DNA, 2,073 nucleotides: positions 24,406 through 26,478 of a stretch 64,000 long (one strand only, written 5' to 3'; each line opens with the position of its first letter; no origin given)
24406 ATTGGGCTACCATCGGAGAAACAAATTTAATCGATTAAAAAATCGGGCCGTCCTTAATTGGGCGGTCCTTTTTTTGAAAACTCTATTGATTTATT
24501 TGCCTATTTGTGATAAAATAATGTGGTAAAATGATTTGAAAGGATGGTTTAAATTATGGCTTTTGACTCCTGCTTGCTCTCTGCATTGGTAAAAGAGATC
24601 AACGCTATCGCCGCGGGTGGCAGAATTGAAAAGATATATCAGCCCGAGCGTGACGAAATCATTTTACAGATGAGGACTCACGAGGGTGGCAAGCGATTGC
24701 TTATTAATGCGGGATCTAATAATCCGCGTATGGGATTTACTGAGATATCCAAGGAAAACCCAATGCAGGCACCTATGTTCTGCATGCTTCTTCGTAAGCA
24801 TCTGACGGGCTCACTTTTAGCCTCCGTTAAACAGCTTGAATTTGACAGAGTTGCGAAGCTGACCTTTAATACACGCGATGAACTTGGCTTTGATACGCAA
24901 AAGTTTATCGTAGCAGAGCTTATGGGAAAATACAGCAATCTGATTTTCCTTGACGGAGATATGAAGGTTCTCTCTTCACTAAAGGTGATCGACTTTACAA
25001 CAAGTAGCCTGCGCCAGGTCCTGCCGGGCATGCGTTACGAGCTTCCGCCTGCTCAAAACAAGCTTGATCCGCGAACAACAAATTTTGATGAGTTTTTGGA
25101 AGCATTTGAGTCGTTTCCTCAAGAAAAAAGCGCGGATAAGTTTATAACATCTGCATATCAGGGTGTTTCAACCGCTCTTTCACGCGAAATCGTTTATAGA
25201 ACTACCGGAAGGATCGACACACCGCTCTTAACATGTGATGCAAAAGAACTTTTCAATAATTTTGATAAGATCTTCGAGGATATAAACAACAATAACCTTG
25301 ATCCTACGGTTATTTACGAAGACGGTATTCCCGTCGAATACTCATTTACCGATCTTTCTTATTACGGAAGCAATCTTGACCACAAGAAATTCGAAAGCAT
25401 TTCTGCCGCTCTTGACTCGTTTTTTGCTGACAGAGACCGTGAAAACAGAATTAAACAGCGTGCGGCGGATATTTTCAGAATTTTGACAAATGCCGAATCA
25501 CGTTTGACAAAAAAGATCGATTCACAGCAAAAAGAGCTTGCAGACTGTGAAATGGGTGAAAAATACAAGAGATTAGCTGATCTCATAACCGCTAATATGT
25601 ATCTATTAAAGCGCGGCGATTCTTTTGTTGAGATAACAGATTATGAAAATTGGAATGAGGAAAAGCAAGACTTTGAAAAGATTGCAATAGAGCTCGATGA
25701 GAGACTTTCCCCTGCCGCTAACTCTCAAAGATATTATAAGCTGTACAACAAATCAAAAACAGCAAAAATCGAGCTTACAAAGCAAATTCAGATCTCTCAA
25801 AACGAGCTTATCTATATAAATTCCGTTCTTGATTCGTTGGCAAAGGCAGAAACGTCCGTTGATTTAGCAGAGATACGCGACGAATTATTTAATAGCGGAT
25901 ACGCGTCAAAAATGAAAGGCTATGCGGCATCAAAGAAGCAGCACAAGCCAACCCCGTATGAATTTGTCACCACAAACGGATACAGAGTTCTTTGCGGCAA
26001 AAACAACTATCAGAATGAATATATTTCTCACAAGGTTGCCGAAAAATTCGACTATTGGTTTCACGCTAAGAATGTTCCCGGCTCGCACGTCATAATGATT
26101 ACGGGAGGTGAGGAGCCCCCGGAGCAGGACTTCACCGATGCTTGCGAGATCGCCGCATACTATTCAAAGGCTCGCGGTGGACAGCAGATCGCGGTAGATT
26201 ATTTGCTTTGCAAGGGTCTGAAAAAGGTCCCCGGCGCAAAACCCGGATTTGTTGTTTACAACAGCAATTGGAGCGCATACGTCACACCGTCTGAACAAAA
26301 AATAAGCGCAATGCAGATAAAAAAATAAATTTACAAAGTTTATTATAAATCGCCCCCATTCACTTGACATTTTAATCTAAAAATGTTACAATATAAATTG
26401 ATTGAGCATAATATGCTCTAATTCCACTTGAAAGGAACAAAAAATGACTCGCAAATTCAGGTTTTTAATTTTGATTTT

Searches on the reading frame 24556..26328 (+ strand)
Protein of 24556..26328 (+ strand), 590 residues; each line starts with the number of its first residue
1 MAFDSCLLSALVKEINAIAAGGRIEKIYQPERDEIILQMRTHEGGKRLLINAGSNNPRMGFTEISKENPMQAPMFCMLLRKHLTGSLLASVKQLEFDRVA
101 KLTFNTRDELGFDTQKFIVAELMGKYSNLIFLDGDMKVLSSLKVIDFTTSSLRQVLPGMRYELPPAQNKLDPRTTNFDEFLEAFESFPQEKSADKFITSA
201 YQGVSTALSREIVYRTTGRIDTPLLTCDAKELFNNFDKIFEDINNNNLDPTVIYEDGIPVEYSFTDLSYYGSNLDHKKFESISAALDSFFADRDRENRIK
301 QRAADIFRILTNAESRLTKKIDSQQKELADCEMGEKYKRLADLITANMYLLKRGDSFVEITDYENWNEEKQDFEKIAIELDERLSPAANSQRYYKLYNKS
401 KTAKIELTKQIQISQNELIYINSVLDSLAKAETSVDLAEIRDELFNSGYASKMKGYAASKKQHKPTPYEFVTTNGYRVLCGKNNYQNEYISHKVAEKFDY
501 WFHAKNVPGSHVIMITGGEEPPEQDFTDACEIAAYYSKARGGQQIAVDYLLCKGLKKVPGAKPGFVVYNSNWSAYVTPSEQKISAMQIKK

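Call 95: search_protein_families(library=pfam, proteins=[window:24556-26328:+], max_evalue=0.00001)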
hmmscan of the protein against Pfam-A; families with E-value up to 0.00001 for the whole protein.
window:24556-26328:+ (590 aa): 3 families
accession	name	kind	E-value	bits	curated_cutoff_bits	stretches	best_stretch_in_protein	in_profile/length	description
PF05833.16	NFACT_N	-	1.7e-133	446.2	31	1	4-462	1-455/456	NFACT N-terminal and middle domains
PF05670.18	NFACT-R_1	-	2.9e-12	47.6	29.8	1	468-559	3-97/112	NFACT protein RNA binding domain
PF18297.6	NFACT-R_2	-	3.3e-07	30.8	26.9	1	470-550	4-80/104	NFACT protein RNA binding domain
